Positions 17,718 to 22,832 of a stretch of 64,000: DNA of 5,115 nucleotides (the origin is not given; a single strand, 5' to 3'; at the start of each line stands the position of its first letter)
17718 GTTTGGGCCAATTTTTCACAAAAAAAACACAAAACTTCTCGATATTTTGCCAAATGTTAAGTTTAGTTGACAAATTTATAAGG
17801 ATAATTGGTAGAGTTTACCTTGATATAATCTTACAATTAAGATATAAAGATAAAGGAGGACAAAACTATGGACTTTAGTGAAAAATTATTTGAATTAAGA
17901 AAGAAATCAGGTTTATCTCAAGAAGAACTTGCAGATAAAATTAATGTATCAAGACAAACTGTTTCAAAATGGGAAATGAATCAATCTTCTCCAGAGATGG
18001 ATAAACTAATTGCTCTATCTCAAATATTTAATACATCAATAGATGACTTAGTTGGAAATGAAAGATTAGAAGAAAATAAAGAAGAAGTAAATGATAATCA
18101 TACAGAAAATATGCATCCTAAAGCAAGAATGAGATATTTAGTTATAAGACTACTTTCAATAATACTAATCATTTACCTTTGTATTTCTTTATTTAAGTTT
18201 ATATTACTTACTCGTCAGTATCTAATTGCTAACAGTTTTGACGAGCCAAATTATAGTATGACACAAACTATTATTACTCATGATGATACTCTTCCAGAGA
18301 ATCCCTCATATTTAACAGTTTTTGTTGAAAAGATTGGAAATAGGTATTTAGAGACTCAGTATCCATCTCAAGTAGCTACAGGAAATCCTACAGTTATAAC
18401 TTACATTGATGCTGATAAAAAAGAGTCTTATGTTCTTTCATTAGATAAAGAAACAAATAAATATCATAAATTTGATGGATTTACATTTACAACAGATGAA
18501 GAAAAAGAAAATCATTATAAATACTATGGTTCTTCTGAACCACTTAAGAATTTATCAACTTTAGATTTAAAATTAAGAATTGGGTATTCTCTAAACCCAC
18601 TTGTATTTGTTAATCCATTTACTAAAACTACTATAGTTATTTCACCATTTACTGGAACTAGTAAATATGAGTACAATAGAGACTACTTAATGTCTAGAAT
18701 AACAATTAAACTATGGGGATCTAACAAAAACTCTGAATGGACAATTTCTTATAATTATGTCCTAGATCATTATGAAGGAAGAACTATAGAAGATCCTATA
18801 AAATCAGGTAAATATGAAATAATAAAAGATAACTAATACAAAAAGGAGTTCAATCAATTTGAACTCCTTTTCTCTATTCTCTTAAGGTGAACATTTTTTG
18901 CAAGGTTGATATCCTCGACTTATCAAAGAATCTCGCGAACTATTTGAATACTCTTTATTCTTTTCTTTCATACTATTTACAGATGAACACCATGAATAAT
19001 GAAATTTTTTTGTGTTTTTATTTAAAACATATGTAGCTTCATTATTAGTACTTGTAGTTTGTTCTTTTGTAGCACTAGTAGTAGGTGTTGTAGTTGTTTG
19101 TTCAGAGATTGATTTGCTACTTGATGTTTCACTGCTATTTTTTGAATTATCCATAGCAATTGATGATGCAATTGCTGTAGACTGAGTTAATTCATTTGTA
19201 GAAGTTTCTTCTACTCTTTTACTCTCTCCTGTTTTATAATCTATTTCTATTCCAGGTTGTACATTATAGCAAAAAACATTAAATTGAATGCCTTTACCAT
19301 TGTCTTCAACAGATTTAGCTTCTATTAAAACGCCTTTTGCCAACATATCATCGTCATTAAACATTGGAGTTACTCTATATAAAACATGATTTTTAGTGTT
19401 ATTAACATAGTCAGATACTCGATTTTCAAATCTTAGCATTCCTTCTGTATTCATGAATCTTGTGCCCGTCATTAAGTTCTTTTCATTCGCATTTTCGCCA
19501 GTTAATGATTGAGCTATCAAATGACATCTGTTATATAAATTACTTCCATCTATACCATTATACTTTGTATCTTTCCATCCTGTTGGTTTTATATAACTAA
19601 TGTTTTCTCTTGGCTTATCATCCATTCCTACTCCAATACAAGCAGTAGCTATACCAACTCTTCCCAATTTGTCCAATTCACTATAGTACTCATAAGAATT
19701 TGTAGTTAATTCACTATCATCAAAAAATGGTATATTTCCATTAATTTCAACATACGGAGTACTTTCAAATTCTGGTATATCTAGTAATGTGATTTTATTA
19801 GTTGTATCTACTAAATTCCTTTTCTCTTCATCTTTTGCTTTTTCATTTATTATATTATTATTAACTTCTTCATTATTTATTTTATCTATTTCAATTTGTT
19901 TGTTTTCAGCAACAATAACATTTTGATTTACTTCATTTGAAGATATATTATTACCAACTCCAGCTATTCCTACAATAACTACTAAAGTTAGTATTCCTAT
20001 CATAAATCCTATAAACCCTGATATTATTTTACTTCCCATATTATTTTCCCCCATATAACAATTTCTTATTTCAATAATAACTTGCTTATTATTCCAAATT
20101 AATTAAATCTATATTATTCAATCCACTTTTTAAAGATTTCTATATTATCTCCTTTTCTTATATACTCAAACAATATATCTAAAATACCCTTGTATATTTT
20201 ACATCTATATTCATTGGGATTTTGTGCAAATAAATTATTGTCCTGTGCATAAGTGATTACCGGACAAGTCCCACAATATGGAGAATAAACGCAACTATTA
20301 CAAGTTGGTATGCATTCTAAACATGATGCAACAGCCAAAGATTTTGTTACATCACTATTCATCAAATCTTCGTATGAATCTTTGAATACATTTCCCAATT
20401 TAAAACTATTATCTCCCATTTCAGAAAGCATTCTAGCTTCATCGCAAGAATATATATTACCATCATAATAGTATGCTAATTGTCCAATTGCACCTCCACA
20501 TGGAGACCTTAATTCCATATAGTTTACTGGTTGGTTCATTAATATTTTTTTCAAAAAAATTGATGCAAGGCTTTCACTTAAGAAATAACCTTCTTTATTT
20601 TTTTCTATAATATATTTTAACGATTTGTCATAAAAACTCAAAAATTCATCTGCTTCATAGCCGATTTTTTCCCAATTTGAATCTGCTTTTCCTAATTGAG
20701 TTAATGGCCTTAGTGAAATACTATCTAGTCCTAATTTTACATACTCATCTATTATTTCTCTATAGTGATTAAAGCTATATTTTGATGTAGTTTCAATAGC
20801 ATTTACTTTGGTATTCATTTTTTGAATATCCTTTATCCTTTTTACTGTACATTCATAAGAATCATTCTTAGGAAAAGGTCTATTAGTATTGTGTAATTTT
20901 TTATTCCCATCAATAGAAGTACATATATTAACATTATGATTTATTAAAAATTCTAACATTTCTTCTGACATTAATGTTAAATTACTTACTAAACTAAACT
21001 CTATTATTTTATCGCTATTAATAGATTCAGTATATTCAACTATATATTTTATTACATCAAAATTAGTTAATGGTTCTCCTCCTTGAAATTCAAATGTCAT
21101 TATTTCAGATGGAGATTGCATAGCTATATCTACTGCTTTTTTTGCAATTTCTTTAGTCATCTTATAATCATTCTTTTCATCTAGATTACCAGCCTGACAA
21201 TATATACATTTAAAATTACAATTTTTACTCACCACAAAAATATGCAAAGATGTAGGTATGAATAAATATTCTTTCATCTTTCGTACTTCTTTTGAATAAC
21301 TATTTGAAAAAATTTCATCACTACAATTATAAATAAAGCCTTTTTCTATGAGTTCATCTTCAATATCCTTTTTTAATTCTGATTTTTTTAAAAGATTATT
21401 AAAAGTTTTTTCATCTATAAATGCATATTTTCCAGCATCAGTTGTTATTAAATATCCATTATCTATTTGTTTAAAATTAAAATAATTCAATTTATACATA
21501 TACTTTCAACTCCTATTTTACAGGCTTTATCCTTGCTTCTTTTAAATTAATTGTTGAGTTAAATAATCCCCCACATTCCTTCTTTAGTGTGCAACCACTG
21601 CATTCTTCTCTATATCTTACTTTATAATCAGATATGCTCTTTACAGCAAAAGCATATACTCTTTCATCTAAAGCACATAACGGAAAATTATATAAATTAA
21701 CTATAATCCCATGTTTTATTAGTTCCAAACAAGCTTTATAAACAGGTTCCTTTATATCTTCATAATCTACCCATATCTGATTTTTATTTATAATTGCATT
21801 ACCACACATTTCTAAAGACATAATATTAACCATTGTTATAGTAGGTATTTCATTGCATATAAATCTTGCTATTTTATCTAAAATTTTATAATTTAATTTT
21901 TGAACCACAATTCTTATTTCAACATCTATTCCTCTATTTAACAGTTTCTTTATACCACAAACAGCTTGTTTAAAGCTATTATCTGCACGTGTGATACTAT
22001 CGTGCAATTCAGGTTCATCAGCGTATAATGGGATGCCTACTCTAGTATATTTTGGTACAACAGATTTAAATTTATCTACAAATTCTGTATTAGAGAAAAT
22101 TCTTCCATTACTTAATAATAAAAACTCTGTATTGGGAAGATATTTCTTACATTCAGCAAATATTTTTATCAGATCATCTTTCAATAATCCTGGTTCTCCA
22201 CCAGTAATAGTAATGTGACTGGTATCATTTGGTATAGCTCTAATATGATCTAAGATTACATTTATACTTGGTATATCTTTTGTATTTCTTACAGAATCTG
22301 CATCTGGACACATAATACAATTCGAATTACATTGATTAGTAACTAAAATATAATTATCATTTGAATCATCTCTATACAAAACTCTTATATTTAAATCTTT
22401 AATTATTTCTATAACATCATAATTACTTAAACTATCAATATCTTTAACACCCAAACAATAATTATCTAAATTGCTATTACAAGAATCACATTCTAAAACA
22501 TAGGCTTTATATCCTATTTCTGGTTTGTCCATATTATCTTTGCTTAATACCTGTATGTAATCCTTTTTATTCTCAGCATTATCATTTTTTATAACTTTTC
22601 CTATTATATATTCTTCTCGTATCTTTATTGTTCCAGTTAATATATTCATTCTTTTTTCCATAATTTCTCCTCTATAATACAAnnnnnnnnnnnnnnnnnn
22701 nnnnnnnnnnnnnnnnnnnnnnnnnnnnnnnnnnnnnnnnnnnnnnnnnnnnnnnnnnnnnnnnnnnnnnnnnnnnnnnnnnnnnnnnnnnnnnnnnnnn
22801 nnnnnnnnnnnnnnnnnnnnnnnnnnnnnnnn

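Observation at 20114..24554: Complete His-Xaa-Ser (Hxs) peptide-modification locus with an embedded prepilin-peptidase-like protein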

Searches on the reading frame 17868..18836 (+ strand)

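Call 44: search_protein_families(library=pfam, proteins=[window:17868-18836:+], max_evalue=0.0001)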
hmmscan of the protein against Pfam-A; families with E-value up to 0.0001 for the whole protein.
window:17868-18836:+ (322 aa): 6 families
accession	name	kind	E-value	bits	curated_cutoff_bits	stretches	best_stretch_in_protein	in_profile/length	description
PF01381.28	HTH_3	-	9.3e-18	64.5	23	1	9-61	3-55/55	Helix-turn-helix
PF12844.13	HTH_19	-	4.2e-08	33.4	30.2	1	5-62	2-59/64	Helix-turn-helix domain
PF07022.19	Phage_CI_repr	-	2.4e-07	31.4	22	1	17-63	13-59/65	Bacteriophage CI repressor helix-turn-helix domain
PF13560.12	HTH_31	-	3.4e-07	30.9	27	1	4-59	3-59/64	Helix-turn-helix domain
PF13443.12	HTH_26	-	1.8e-06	28.5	22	1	7-62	2-58/63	Cro/C1-type HTH DNA-binding domain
PF13412.12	HTH_24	-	4.8e-05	23.3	21.9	1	7-33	9-35/48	Winged helix-turn-helix DNA-binding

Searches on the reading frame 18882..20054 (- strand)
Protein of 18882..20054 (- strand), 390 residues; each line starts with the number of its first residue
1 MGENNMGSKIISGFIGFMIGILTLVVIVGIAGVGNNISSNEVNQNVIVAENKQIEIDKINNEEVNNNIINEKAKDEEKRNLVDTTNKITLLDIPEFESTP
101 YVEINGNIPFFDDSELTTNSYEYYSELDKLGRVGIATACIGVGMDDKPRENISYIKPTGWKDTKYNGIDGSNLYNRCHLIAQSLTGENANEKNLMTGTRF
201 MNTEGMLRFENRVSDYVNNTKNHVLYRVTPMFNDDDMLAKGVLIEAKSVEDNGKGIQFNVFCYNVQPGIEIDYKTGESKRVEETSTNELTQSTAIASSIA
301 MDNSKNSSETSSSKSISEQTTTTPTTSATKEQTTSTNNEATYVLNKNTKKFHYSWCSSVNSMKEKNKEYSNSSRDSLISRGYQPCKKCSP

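Call 3: search_protein_families(library=ncbifam, proteins=[window:18882-20054:-], max_evalue=0.01)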
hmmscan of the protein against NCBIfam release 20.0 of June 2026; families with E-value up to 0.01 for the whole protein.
window:18882-20054:- (390 aa): 0 families

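Call 4: search_protein_families(library=pfam, proteins=[window:18882-20054:-], max_evalue=0.01)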
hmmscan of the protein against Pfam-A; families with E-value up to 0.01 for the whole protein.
window:18882-20054:- (390 aa): 2 families
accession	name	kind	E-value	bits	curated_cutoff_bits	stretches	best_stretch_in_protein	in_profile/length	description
PF13930.12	Endonuclea_NS_2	-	7.7e-23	81.6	27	1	120-248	9-130/132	DNA/RNA non-specific endonuclease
PF01223.29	Endonuclease_NS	-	4e-05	23.8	23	1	162-248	73-152/223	DNA/RNA non-specific endonuclease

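Call 45: search_protein_families(library=padloc, proteins=[window:18882-20054:-], max_evalue=0.001)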
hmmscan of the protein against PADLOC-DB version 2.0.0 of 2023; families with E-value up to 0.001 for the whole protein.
window:18882-20054:- (390 aa): 0 families

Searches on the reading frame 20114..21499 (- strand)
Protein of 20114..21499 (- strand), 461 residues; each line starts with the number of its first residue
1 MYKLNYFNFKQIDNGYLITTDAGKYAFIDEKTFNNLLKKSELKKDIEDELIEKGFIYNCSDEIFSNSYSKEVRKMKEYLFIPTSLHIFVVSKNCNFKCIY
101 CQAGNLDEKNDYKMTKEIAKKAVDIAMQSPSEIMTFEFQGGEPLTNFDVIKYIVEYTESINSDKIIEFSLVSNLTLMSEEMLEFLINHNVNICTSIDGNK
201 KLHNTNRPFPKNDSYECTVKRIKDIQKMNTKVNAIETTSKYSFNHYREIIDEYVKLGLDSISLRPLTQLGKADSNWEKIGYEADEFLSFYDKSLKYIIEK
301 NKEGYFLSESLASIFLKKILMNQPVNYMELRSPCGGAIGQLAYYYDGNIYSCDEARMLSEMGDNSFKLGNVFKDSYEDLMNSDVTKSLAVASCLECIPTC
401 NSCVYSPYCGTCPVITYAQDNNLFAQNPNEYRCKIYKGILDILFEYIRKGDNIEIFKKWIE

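Call 3: search_protein_families(library=ncbifam, proteins=[window:20114-21499:-], max_evalue=0.01)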
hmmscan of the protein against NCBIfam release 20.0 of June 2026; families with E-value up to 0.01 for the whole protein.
window:20114-21499:- (461 aa): 55 families (the best 25 are shown)
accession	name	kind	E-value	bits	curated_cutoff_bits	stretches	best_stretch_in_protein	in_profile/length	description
TIGR03978.1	rSAM_paired_1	equivalog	3.6e-156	520.6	370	1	4-460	1-466/466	His-Xaa-Ser system radical SAM maturase HxsB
NF047865.1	rSAM_PapB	equivalog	5.5e-44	150.7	340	1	88-417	7-321/330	PapB family radical SAM/SPASM ranthipeptide maturase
TIGR04068.1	rSAM_ocin_clost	equivalog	2.5e-35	122.3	500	1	18-437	22-443/462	Cys-rich peptide radical SAM maturase CcpM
TIGR03942.1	sulfatase_rSAM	equivalog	2.8e-35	122.1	349.45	1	89-442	6-352/363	anaerobic sulfatase maturase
TIGR03974.1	rSAM_six_Cys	equivalog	1.3e-34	119.8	425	1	38-437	55-439/451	thioether cross-link-forming SCIFF peptide maturase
TIGR04064.1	rSAM_nif11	equivalog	3.7e-34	118.2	518.7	1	6-395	4-392/459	nif11-like peptide radical SAM maturase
NF040492.1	not_ScfB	exception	8.1e-32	110.7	855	1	44-438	63-439/450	ScfB-related radical SAM/SPASM orphan maturase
TIGR03906.1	quino_hemo_SAM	equivalog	1.3e-28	99.8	453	1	82-422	92-424/467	quinohemoprotein amine dehydrogenase maturation protein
NF041298.1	rSAM_mat_DynA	equivalog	3.6e-27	95.3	450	1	92-434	9-340/356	dynobactin maturation radical SAM/SPASM protein DynA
TIGR04163.1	rSAM_cobopep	equivalog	6.3e-24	84.5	375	1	26-451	13-423/428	peptide-modifying radical SAM enzyme CbpB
TIGR04115.1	rSAM_Cxxx_rpt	equivalog_domain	7.4e-24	84.9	350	1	87-437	5-350/359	radical SAM peptide maturase, CXXX-repeat target family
NF035951.1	rSAM_RumMC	equivalog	1.3e-23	83.5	720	1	37-223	65-257/510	RumMC family radical SAM sactipeptide maturase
TIGR04083.1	rSAM_pep_methan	hypoth_equivalog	1.2e-22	80.3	300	1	91-445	7-341/376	TIGR04083 family peptide-modifying radical SAM enzyme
NF038170.1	lachnocin_rSAM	equivalog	6.3e-20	71.5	550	1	27-234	32-232/440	lachnocin radical SAM maturase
TIGR04280.1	geopep_mat_rSAM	hypoth_equivalog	1.5e-19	70.3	400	1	19-423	23-403/428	geopeptide radical SAM maturase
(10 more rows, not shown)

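Call 4: search_protein_families(library=pfam, proteins=[window:20114-21499:-], max_evalue=0.01)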
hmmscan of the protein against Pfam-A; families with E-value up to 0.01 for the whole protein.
window:20114-21499:- (461 aa): 3 families
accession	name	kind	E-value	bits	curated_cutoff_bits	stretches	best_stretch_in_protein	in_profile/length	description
PF04055.27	Radical_SAM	-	2.1e-14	54.5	29.5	1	89-232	2-143/166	Radical SAM superfamily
PF13353.11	Fer4_12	-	1.4e-09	38.8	22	1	89-201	10-122/137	4Fe-4S single cluster domain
PF13186.11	SPASM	-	3.6e-05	24.4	21.5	1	339-403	6-66/67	Iron-sulfur cluster-binding domain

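Call 38: search_dna_similar(query=window:20114-21499:-, collection=plasmids, mode=protein, max_rows=12)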
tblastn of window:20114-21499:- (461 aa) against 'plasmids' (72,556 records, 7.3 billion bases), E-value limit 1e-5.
Records with a match: 643; places in all: 665; records where one place covers at least 80% of the query: 413.
Best place of each record, by identity: <60% 643.
By first word of the organism name: Klebsiella 322; Bacillus 54; Rhizobium 34; Clostridium 29; Agrobacterium 26; Enterococcus 16; Pseudomonas 15; Leisingera 14; Escherichia 12; Paracoccus 10; and 56 more.
By predicted mobility (MOB-suite, as given by PLSDB): conjugative 370; non-mobilizable 235; mobilizable 38.
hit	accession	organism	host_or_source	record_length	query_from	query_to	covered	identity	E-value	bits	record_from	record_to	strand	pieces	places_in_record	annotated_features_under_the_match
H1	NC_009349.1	Aeromonas salmonicida subsp. salmonicida A449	-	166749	2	460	100%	37.7%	8e-94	317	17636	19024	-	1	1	hxsB: His-Xaa-Ser system radical SAM maturase HxsB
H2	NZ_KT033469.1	Aeromonas salmonicida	-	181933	2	460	100%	37.7%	8e-94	317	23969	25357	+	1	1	hxsB: His-Xaa-Ser system radical SAM maturase HxsB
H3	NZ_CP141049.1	Microvirga lotononidis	-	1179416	7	461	99%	37.5%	7e-105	349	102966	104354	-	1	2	none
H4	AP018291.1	Calothrix sp. NIES-4105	-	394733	2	422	91%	40.4%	5e-91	309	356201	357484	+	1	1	radical SAM domain-containing protein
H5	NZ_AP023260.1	Mesorhizobium sp. L-2-11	Lotus japonicus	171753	2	459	99%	36.6%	7e-88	300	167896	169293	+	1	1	hxsB: His-Xaa-Ser system radical SAM maturase HxsB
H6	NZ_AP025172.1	Cupriavidus sp. P-10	-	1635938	2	460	100%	35.3%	1e-89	305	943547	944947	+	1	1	none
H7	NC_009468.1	Acidiphilium cryptum JF-5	-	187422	3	459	99%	35.4%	8e-87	297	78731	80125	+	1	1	hxsB: His-Xaa-Ser system radical SAM maturase HxsB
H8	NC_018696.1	Paraburkholderia phenoliruptrix BR3459a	Mimosa flocculosa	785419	2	460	100%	34.7%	6e-85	291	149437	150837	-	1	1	hxsB: His-Xaa-Ser system radical SAM maturase HxsB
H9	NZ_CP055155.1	Adhaeribacter swui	Cell culture,Mud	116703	17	461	97%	35.5%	2e-79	276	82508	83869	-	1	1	hxsB: His-Xaa-Ser system radical SAM maturase HxsB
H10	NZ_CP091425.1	Methylobacter sp. YRD-M1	isolate,wetland soil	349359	13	461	97%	35.0%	2e-90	308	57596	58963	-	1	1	hxsB: His-Xaa-Ser system radical SAM maturase HxsB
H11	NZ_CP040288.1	Nostoc sp. C057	Phaeoceros,pure culture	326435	2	443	96%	35.5%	5e-81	280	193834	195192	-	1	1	hxsB: His-Xaa-Ser system radical SAM maturase HxsB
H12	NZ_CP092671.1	Leptospira interrogans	Homo sapiens,blood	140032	17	460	96%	35.3%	2e-77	270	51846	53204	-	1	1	hxsB: His-Xaa-Ser system radical SAM maturase HxsB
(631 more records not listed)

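Call 39: get_annotated_region(hit=H1, flank=4000)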
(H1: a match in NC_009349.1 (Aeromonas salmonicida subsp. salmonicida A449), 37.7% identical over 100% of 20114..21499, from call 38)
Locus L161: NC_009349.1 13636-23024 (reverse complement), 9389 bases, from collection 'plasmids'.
description: Aeromonas salmonicida subsp. salmonicida A449 plasmid 4, complete sequence
organism: Aeromonas salmonicida subsp. salmonicida A449 (NCBI taxid 382245)
taxonomy: Bacteria; Pseudomonadota; Gammaproteobacteria; Aeromonadales; Aeromonadaceae; Aeromonas; Aeromonas salmonicida; Aeromonas salmonicida subsp. salmonicida A449
host: -; source: -; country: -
typing (MOB-suite, as given by PLSDB): conjugative; replicon rep_cluster_71; relaxase MOBH,MOBH; mating-pair formation MPF_F
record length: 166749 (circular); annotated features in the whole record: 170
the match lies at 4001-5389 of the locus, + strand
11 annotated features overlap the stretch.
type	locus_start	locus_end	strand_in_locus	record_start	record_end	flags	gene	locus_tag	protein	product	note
CDS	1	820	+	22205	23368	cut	-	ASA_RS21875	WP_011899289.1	KorB domain-containing protein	-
CDS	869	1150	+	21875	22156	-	-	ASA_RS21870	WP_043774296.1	helix-turn-helix domain-containing protein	-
CDS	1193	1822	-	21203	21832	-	-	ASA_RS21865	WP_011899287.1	type I restriction endonuclease subunit M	-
CDS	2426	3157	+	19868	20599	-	-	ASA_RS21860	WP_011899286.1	hypothetical protein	-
CDS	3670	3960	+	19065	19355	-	hxsD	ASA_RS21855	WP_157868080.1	His-Xaa-Ser system protein HxsD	-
CDS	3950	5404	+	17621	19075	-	hxsB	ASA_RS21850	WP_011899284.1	His-Xaa-Ser system radical SAM maturase HxsB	-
CDS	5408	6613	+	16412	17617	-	hxsC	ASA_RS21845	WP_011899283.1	His-Xaa-Ser system radical SAM maturase HxsC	-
CDS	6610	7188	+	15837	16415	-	hxsA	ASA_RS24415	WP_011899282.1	His-Xaa-Ser repeat protein HxsA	-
CDS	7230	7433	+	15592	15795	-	-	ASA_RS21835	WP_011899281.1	DUF5334 family protein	-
CDS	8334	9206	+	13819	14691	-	-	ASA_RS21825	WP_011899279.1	TnsA endonuclease N-terminal domain-containing protein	-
CDS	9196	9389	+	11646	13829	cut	-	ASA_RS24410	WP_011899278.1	hypothetical protein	-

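Call 45: search_protein_families(library=padloc, proteins=[window:20114-21499:-], max_evalue=0.001)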
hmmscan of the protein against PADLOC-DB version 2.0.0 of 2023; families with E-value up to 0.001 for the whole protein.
window:20114-21499:- (461 aa): 2 families
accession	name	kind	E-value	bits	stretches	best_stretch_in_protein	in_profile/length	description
PDLC02903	pVip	-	1e-09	36.2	1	89-234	5-143/257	Viperins not associated with kinases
PDLC02904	pVip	-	2.1e-09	35.3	1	88-242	7-155/262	Viperins associated with kinases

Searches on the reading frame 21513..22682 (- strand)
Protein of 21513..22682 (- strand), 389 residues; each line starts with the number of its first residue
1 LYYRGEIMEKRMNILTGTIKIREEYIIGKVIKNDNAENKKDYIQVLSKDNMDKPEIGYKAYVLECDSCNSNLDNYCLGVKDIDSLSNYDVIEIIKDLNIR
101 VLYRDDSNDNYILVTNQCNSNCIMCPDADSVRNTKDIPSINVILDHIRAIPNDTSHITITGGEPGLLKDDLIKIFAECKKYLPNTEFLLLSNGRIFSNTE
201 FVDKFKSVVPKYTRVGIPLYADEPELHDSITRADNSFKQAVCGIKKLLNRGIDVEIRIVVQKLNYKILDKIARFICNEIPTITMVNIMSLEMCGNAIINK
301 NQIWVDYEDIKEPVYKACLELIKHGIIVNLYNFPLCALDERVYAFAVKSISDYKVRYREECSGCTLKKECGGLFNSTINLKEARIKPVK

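Call 3: search_protein_families(library=ncbifam, proteins=[window:21513-22682:-], max_evalue=0.01)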
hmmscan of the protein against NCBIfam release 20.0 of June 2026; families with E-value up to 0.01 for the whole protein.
window:21513-22682:- (389 aa): 36 families (the best 25 are shown)
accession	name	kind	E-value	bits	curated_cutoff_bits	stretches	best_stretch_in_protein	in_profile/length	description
TIGR03977.1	rSAM_pair_HxsC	equivalog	7.9e-97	323.6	267.9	1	85-377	2-292/292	His-Xaa-Ser system radical SAM maturase HxsC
NF038332.1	rSAM_rare_HxsC4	exception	3.7e-18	65.8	500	1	109-338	15-244/335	radical SAM protein HxsC4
TIGR02668.1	moaA_archaeal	equivalog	6.6e-14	51.6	325.25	1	112-316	14-212/303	GTP 3',8-cyclase MoaA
TIGR04250.1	SCM_rSAM_ScmE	equivalog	1.6e-13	50.3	400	1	112-293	7-185/358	SynChlorMet cassette radical SAM/SPASM protein ScmE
NF049973.1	radical_Rv1681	equivalog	1.9e-13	50.1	380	1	116-275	79-234/326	Rv1681 family radical SAM protein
TIGR02666.1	moaA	equivalog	3.4e-12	46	284.05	1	112-297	14-201/336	GTP 3',8-cyclase MoaA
TIGR04055.1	rSAM_NirJ2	equivalog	3.8e-12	46.4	500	1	114-277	6-163/326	putative heme d1 biosynthesis radical SAM protein NirJ2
NF001199.0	PRK00164.2-1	equivalog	4.3e-12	45.8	231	1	112-320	16-219/308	GTP 3',8-cyclase MoaA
TIGR04303.1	GeoRSP_rSAM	equivalog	1.6e-11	44.4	400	1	114-312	11-199/325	GeoRSP system radical SAM/SPASM protein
NF045574.1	sacti_mat_StsB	exception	2.7e-10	39.7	625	1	108-315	96-295/466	StsB family radical SAM/SPASM domain sactipeptide maturase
TIGR04545.1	rSAM_ahbD_hemeb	equivalog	4.5e-10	39.5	500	1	114-317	6-204/339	heme b synthase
NF038283.1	viperin_w_prok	equivalog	6.9e-10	38.6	180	1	114-266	8-168/281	viperin family antiviral radical SAM protein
TIGR04083.1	rSAM_pep_methan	hypoth_equivalog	9.7e-10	37.9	300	1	112-278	4-167/376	TIGR04083 family peptide-modifying radical SAM enzyme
TIGR04051.1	rSAM_NirJ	equivalog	1.3e-09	37.6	515.45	1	115-277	9-165/354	heme d1 biosynthesis radical SAM protein NirJ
TIGR04054.1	rSAM_NirJ1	equivalog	3.3e-09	35.8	650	1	114-322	42-244/387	putative heme d1 biosynthesis radical SAM protein NirJ1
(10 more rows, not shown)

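Call 4: search_protein_families(library=pfam, proteins=[window:21513-22682:-], max_evalue=0.01)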
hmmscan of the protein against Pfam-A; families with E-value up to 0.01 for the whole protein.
window:21513-22682:- (389 aa): 2 families
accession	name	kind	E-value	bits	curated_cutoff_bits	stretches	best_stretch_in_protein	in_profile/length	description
PF04055.27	Radical_SAM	-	3e-18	67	29.5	1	112-275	1-166/166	Radical SAM superfamily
PF13353.11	Fer4_12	-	0.0022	18.7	22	1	113-198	10-96/137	4Fe-4S single cluster domain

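Call 45: search_protein_families(library=padloc, proteins=[window:21513-22682:-], max_evalue=0.001)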
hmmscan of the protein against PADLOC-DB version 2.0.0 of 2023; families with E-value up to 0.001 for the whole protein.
window:21513-22682:- (389 aa): 1 family
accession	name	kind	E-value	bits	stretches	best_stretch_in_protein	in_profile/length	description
PDLC02903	pVip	-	2.7e-12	44.7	1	113-266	5-151/257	Viperins not associated with kinases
